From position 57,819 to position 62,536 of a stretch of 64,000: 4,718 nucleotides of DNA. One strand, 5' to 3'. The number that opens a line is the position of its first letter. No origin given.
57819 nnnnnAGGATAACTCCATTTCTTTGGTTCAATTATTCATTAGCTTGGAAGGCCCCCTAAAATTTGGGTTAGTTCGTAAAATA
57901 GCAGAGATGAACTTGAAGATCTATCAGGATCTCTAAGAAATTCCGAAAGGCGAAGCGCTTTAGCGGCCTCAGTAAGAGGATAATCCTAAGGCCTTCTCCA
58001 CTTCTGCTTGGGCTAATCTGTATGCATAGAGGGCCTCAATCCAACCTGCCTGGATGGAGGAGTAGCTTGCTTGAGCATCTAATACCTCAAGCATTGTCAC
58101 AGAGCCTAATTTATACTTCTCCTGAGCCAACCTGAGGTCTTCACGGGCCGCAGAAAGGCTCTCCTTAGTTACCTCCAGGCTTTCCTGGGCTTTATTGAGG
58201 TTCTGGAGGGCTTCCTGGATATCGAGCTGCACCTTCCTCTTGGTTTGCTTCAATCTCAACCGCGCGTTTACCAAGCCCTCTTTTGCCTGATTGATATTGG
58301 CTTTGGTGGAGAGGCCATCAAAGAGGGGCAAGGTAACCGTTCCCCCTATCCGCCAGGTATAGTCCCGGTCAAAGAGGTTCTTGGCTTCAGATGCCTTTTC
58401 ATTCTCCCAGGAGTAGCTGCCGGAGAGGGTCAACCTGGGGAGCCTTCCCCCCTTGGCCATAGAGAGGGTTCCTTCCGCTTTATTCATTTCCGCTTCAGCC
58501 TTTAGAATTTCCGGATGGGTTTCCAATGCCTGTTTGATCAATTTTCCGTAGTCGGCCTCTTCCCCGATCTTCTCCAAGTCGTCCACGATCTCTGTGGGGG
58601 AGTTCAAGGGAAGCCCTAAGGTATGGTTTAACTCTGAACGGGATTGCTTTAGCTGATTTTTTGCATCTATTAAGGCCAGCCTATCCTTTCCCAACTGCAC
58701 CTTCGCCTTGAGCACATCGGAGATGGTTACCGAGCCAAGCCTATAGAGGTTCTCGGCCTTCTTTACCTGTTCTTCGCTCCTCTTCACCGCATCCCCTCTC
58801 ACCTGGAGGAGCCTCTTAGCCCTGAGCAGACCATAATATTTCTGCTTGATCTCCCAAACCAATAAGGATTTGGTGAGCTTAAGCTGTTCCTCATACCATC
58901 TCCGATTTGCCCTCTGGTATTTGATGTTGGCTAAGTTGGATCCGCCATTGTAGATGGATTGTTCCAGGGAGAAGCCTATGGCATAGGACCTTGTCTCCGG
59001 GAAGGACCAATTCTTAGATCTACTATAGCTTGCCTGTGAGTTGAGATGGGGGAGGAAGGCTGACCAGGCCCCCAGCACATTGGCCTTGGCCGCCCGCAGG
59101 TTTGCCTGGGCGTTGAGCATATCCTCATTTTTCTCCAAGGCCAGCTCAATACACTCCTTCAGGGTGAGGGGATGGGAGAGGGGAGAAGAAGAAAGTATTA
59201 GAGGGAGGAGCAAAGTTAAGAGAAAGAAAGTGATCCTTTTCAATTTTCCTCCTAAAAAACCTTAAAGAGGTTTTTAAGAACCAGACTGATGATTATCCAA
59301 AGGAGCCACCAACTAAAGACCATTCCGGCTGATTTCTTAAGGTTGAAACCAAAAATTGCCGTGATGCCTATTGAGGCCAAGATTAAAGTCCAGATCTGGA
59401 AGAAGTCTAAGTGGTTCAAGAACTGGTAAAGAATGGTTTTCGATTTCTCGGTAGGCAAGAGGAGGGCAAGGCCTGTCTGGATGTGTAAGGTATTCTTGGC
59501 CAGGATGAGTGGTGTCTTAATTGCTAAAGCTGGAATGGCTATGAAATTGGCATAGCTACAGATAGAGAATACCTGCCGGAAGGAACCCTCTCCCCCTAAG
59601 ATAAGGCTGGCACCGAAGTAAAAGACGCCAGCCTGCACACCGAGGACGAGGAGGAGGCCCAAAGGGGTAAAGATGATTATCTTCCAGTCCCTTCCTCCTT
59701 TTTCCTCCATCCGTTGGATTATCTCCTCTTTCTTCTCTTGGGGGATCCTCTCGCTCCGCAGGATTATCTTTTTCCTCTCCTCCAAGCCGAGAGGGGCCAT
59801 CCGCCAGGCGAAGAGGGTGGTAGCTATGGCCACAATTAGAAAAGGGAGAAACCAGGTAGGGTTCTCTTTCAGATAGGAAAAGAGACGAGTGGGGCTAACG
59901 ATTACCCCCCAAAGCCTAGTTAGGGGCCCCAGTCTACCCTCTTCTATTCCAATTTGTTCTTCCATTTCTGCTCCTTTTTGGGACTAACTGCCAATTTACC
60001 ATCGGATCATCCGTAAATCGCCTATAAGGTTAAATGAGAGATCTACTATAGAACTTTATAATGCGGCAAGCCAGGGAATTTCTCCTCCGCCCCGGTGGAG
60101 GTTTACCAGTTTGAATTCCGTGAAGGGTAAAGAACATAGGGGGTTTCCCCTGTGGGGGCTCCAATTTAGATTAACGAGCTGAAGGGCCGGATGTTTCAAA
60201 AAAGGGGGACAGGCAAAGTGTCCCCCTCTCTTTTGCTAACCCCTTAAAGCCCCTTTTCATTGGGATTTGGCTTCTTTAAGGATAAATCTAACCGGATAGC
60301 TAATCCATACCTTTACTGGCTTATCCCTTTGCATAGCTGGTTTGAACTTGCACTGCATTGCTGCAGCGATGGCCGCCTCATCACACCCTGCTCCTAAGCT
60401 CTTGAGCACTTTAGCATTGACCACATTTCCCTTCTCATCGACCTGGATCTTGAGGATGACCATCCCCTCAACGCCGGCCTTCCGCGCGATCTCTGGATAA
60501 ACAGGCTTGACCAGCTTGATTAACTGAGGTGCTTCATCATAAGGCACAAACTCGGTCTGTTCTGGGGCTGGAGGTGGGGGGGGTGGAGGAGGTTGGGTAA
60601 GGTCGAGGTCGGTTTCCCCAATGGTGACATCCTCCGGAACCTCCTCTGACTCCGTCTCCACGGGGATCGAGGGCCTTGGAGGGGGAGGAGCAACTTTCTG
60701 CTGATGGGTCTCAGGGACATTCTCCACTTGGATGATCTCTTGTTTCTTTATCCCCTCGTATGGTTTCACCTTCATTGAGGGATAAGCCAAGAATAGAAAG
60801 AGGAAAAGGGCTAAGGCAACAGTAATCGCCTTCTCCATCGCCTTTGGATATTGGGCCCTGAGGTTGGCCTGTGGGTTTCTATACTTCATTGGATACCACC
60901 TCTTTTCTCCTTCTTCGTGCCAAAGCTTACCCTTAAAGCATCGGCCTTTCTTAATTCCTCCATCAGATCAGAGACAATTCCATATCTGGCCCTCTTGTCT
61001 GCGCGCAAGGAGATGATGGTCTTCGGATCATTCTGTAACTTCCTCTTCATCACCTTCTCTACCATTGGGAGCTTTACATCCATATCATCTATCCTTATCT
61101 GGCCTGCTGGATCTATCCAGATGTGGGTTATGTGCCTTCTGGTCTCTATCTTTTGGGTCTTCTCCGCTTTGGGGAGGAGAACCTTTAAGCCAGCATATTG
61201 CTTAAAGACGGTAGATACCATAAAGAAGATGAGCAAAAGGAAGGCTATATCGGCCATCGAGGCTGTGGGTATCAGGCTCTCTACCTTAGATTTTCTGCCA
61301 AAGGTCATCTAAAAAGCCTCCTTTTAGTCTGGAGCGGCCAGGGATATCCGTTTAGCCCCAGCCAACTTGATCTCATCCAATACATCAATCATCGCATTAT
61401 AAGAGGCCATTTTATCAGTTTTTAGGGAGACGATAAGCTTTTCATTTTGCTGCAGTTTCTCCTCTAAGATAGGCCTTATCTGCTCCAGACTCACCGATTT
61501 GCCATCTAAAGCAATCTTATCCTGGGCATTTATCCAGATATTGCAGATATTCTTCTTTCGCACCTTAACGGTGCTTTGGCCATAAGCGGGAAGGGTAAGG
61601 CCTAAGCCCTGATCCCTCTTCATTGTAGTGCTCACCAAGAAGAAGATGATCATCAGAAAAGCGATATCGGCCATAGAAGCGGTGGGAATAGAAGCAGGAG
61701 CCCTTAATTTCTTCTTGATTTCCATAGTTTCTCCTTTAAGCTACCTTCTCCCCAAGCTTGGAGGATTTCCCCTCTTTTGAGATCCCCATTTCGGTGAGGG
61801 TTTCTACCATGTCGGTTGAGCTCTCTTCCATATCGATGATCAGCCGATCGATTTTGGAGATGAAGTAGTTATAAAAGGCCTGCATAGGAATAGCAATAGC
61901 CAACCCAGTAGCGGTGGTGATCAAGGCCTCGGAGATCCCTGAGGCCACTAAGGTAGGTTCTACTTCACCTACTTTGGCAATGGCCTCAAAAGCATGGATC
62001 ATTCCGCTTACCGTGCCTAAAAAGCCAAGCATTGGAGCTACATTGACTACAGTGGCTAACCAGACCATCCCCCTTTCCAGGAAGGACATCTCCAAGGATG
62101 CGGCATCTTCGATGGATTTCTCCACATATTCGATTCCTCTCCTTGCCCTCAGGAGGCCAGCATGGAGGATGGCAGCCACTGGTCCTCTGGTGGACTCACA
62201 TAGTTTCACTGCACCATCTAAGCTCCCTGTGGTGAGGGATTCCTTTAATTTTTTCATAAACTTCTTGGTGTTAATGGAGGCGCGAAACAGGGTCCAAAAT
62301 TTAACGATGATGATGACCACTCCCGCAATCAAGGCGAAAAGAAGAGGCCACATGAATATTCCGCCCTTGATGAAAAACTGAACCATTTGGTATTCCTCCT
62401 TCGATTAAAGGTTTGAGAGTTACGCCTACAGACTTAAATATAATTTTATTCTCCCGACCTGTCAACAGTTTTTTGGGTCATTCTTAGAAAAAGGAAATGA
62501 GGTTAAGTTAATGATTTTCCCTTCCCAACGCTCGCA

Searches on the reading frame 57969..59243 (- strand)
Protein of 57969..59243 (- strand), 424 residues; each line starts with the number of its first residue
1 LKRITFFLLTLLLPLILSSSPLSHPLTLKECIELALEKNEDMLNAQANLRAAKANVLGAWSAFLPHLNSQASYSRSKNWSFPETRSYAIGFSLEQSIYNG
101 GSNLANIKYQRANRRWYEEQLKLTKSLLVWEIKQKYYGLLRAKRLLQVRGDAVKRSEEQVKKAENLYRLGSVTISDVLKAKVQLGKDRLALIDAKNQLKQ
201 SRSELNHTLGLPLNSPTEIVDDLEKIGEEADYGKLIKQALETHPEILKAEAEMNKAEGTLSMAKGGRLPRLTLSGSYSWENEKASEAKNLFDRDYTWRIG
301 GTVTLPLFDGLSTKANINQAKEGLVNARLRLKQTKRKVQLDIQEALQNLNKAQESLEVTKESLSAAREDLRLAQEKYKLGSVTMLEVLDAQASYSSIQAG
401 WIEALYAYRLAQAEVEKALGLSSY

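Call 84: search_protein_families(library=pfam, proteins=[window:57969-59243:-], max_evalue=0.00001)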
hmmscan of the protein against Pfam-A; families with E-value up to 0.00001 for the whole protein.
window:57969-59243:- (424 aa): 1 family
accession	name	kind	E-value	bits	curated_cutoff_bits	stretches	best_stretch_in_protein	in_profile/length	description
PF02321.23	OEP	-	9.6e-74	247.7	22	2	235-420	4-187/187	Outer membrane efflux protein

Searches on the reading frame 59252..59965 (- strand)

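Call 84: search_protein_families(library=pfam, proteins=[window:59252-59965:-], max_evalue=0.00001)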
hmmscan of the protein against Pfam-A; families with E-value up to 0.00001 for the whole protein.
window:59252-59965:- (237 aa): 1 family
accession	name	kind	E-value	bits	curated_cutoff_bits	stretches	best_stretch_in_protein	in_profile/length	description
PF04893.22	Yip1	-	6.4e-17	62.4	28.6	1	19-229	1-171/173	Yip1 domain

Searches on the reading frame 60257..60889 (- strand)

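Call 84: search_protein_families(library=pfam, proteins=[window:60257-60889:-], max_evalue=0.00001)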
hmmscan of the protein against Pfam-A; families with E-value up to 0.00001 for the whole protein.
window:60257-60889:- (210 aa): 1 family
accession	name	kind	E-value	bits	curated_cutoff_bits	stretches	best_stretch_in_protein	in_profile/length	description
PF03544.19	TonB_C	-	2.5e-21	76.3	24.6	1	128-204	2-79/79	Gram-negative bacterial TonB protein C-terminal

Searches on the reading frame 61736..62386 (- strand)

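Call 84: search_protein_families(library=pfam, proteins=[window:61736-62386:-], max_evalue=0.00001)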
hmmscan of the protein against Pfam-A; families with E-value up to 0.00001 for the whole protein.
window:61736-62386:- (216 aa): 1 family
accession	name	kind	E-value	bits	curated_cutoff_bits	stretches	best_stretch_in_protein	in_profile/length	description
PF01618.21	MotA_ExbB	-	3e-33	114.7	22.9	1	68-187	4-126/127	MotA/TolQ/ExbB proton channel family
